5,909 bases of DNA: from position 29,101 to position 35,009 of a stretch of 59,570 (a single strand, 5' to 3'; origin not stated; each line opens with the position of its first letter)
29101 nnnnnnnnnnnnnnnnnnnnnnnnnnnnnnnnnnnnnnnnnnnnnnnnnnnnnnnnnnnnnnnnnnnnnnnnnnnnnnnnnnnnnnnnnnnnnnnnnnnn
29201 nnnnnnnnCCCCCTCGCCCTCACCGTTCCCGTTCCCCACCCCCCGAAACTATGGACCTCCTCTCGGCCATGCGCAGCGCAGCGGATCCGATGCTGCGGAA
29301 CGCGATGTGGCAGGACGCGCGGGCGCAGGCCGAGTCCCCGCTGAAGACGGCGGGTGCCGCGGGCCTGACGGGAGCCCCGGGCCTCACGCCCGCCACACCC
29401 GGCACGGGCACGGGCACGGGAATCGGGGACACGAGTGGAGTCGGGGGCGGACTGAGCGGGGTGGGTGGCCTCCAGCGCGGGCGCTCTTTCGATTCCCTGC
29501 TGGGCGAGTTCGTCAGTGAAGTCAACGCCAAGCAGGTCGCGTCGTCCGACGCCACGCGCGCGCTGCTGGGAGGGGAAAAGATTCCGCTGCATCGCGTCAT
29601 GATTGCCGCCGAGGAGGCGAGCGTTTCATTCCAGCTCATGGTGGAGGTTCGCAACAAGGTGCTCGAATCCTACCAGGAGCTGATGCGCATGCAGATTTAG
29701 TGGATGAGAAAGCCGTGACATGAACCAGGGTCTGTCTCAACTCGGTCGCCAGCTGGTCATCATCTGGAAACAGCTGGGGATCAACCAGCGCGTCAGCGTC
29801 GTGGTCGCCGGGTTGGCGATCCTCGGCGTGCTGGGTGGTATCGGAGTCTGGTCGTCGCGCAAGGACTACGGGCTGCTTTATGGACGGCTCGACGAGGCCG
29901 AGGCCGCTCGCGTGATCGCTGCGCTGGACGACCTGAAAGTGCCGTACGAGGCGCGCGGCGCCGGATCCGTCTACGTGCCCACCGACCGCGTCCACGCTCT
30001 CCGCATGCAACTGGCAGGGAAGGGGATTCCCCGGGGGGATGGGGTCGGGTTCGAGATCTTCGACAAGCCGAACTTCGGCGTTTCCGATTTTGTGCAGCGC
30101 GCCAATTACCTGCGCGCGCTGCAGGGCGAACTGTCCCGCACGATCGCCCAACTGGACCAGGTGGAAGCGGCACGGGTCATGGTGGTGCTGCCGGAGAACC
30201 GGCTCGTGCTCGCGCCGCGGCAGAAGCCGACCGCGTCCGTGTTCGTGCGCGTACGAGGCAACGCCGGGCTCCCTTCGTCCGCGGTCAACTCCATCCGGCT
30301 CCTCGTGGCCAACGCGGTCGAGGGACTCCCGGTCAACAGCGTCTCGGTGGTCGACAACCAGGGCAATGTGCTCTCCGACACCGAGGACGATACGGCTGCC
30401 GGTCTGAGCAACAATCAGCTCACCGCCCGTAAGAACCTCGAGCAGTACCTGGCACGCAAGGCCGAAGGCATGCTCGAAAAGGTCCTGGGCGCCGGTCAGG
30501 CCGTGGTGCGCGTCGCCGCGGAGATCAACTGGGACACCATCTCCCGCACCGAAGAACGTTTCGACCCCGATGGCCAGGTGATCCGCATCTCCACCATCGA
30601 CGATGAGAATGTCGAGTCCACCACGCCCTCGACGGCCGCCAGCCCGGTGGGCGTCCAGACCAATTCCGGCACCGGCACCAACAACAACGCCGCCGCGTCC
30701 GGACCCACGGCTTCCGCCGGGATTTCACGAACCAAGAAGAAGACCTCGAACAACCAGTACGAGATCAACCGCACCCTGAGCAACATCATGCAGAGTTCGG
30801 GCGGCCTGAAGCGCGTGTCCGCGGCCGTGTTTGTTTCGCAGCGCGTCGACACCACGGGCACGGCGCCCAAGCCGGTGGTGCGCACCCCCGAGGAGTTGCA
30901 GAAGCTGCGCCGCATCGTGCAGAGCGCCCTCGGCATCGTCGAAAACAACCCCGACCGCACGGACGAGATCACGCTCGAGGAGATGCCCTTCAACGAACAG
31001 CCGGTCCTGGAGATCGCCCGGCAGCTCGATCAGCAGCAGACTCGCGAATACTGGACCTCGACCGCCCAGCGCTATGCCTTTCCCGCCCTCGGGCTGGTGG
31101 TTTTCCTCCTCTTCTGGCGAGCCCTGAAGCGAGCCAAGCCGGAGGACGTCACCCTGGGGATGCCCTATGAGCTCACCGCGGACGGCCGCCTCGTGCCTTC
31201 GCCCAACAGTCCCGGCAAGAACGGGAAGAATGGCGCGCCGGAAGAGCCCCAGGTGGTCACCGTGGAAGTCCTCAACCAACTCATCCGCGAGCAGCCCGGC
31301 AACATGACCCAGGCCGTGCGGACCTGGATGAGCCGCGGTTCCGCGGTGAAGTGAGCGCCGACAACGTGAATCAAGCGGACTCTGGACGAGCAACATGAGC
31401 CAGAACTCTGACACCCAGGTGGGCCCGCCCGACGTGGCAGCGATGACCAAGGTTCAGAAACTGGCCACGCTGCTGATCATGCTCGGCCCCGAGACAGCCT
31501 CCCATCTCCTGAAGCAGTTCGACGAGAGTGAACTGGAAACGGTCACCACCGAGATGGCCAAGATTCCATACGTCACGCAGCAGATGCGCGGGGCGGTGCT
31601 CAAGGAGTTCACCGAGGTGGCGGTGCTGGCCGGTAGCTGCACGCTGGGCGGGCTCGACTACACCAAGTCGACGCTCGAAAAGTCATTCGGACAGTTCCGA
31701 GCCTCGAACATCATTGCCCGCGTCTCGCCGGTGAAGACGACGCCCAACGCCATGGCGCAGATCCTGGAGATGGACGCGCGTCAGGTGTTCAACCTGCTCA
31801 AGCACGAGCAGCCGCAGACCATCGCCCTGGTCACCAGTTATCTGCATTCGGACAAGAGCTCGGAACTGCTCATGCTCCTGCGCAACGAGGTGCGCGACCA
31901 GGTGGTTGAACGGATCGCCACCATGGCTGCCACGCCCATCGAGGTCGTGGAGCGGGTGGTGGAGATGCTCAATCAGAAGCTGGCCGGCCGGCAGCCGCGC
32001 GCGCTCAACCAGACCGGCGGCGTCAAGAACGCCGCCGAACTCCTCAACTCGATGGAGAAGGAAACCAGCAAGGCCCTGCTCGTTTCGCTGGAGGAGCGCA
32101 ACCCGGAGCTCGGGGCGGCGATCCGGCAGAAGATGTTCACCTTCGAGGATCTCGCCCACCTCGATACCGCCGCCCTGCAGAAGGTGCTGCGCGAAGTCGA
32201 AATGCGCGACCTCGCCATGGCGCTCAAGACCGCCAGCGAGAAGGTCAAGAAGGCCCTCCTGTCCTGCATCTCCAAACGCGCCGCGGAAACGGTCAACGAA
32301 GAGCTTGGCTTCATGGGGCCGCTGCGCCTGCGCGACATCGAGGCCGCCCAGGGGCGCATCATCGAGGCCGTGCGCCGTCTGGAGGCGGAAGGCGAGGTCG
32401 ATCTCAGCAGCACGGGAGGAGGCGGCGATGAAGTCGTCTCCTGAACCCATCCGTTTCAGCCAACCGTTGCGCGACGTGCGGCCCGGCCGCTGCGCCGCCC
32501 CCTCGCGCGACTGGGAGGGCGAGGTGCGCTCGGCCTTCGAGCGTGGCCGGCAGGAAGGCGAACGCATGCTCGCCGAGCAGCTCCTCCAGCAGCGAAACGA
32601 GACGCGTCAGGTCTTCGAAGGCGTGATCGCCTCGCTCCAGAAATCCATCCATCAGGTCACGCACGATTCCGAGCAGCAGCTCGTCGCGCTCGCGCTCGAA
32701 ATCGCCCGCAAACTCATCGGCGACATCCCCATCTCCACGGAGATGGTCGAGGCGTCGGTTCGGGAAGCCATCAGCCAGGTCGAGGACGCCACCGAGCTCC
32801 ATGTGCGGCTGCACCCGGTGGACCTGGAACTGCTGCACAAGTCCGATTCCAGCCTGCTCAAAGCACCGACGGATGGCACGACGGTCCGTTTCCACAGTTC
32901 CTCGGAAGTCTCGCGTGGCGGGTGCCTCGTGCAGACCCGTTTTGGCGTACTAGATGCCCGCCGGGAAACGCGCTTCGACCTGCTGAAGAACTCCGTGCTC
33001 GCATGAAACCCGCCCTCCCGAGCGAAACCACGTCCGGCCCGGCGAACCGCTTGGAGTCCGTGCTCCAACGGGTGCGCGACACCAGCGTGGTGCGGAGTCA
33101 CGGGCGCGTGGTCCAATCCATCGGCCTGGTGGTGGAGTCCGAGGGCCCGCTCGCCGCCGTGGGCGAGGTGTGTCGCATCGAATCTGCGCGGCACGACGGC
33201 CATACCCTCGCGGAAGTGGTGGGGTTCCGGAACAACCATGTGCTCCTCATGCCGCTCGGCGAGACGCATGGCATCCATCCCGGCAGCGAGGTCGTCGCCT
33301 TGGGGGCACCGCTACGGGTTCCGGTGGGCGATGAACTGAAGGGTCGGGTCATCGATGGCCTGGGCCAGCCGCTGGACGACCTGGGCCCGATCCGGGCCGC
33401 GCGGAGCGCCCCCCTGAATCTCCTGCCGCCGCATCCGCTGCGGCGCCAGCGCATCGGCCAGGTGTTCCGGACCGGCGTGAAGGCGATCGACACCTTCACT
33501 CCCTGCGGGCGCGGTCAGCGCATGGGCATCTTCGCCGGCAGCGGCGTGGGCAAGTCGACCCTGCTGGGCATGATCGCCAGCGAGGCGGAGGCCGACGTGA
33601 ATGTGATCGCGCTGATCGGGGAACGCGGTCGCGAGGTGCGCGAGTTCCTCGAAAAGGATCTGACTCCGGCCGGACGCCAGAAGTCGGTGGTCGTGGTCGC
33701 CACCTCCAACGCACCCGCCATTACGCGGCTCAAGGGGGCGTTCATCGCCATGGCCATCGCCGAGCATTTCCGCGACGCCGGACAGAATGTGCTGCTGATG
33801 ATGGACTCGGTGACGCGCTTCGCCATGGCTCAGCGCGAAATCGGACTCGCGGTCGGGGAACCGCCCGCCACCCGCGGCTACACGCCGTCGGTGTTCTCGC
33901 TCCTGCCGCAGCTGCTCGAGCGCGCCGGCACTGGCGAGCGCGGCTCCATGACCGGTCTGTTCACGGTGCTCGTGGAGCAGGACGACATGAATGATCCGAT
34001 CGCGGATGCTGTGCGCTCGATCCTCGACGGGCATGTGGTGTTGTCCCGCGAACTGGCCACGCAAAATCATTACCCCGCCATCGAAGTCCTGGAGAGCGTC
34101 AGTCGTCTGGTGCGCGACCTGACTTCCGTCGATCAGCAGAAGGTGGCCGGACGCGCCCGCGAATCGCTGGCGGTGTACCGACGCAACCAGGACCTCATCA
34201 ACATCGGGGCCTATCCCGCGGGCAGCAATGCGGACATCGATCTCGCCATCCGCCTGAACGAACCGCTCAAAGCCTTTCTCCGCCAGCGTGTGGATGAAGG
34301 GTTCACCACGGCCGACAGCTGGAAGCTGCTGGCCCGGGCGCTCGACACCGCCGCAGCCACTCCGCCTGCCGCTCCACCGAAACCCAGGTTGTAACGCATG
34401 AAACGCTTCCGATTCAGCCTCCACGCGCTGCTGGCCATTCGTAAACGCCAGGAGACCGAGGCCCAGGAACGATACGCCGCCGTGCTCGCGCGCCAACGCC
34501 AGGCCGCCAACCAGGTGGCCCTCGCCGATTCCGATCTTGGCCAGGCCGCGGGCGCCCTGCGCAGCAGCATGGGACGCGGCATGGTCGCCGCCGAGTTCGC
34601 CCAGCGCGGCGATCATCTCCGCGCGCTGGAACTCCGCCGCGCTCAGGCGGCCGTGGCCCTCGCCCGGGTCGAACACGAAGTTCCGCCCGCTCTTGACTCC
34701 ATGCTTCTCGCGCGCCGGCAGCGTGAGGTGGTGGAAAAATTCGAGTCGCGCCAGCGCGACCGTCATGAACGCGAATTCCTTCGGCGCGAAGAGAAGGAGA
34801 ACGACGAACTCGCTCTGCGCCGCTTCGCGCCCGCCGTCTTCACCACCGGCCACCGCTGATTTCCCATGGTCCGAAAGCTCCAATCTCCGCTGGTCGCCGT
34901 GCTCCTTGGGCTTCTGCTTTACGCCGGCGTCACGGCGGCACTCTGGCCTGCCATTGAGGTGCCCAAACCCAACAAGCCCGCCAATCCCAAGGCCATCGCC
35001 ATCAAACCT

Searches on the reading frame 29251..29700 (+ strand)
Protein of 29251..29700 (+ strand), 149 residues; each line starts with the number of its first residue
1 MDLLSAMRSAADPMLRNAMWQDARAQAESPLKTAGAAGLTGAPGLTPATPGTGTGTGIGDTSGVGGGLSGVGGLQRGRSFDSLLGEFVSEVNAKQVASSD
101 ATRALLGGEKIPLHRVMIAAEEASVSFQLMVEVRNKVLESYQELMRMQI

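Call 8: search_protein_families(library=pfam, proteins=[window:29251-29700:+], max_evalue=0.00001)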
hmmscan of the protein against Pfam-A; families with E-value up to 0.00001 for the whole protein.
window:29251-29700:+ (149 aa): 1 family
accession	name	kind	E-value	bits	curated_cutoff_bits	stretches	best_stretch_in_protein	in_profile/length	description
PF02049.23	FliE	-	2e-25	89.2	22.4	1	76-149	16-89/89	Flagellar hook-basal body complex protein FliE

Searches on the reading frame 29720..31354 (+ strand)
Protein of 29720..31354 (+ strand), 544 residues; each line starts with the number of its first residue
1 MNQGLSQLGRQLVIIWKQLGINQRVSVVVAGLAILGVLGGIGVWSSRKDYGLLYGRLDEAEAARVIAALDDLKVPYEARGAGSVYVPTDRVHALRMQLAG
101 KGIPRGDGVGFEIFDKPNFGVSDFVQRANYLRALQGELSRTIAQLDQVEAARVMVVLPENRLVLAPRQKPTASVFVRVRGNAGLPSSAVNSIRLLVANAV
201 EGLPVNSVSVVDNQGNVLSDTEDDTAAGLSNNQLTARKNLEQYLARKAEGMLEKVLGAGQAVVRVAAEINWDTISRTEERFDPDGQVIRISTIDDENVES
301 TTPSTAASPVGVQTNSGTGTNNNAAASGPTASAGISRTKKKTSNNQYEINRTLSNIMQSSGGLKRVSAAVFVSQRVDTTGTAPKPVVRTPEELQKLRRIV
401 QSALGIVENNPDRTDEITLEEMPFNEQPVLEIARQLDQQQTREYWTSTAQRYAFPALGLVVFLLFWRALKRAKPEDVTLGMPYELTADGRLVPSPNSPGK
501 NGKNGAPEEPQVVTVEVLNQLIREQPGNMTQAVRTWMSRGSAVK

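Call 8: search_protein_families(library=pfam, proteins=[window:29720-31354:+], max_evalue=0.00001)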
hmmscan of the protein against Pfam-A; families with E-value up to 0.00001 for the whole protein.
window:29720-31354:+ (544 aa): 2 families
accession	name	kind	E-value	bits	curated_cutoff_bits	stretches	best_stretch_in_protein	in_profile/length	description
PF01514.23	YscJ_FliF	-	2.1e-56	191.1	24.4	1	46-219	2-178/179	Secretory protein of YscJ/FliF family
PF08345.17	YscJ_FliF_C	-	6.1e-29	101.8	23.8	1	252-424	1-147/147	Flagellar M-ring protein C-terminal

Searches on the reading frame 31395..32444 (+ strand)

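Call 8: search_protein_families(library=pfam, proteins=[window:31395-32444:+], max_evalue=0.00001)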
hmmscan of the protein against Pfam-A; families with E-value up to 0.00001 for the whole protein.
window:31395-32444:+ (349 aa): 3 families
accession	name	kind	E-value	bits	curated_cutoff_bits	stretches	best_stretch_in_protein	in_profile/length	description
PF01706.21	FliG_C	-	2.2e-37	128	23.3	1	231-337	2-108/108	FliG C-terminal domain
PF14842.11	FliG_N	-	1.3e-28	100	25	1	17-112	2-97/104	FliG N-terminal domain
PF14841.11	FliG_M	-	2.3e-24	85.8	25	1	129-198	2-71/76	FliG middle domain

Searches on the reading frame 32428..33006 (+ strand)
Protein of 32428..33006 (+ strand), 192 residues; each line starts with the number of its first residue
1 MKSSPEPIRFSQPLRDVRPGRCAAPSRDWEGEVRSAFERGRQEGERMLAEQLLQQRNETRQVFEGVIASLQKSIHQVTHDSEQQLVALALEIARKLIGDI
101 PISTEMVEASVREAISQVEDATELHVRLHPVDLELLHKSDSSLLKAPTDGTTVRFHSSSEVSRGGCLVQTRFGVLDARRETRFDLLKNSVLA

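Call 84: search_protein_families(library=pfam, proteins=[window:32428-33006:+], max_evalue=0.001)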
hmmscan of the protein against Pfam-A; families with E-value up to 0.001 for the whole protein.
window:32428-33006:+ (192 aa): 2 families
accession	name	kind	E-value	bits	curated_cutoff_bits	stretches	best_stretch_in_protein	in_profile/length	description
PF02108.21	FliH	-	6.1e-20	71.9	24.1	1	60-184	4-126/128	Flagellar assembly protein FliH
PF06635.17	T3SS_SCTL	-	5.6e-05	23.2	23.3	1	32-177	49-185/206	Type 3 secretion system stator protein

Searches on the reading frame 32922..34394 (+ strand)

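Call 84: search_protein_families(library=pfam, proteins=[window:32922-34394:+], max_evalue=0.001)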
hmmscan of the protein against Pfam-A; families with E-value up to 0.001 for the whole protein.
window:32922-34394:+ (490 aa): 3 families
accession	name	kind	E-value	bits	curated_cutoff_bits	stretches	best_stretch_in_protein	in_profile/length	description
PF00006.31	ATP-synt_ab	-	6.6e-90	300.8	29.5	1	185-394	1-213/213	ATP synthase alpha/beta family, nucleotide-binding domain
PF18269.6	T3SS_ATPase_C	-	6.1e-22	77.7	22.7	1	402-471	2-71/72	T3SS EscN ATPase C-terminal domain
PF02874.29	ATP-synt_ab_N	-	1.1e-11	45.5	20.9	1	63-128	1-69/69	ATP synthase alpha/beta family, beta-barrel domain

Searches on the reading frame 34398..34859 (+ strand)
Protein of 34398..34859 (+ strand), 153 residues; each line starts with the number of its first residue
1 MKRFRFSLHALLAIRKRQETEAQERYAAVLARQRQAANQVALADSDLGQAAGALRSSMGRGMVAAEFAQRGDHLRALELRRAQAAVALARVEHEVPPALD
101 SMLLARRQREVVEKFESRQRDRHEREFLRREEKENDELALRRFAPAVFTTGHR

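Call 84: search_protein_families(library=pfam, proteins=[window:34398-34859:+], max_evalue=0.001)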
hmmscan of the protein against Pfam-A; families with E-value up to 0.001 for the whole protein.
window:34398-34859:+ (153 aa): 1 family
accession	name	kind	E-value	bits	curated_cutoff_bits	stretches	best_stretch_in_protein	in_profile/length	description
PF02050.21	FliJ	-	7.9e-13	49.2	28.4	1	21-143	2-123/123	Flagellar FliJ protein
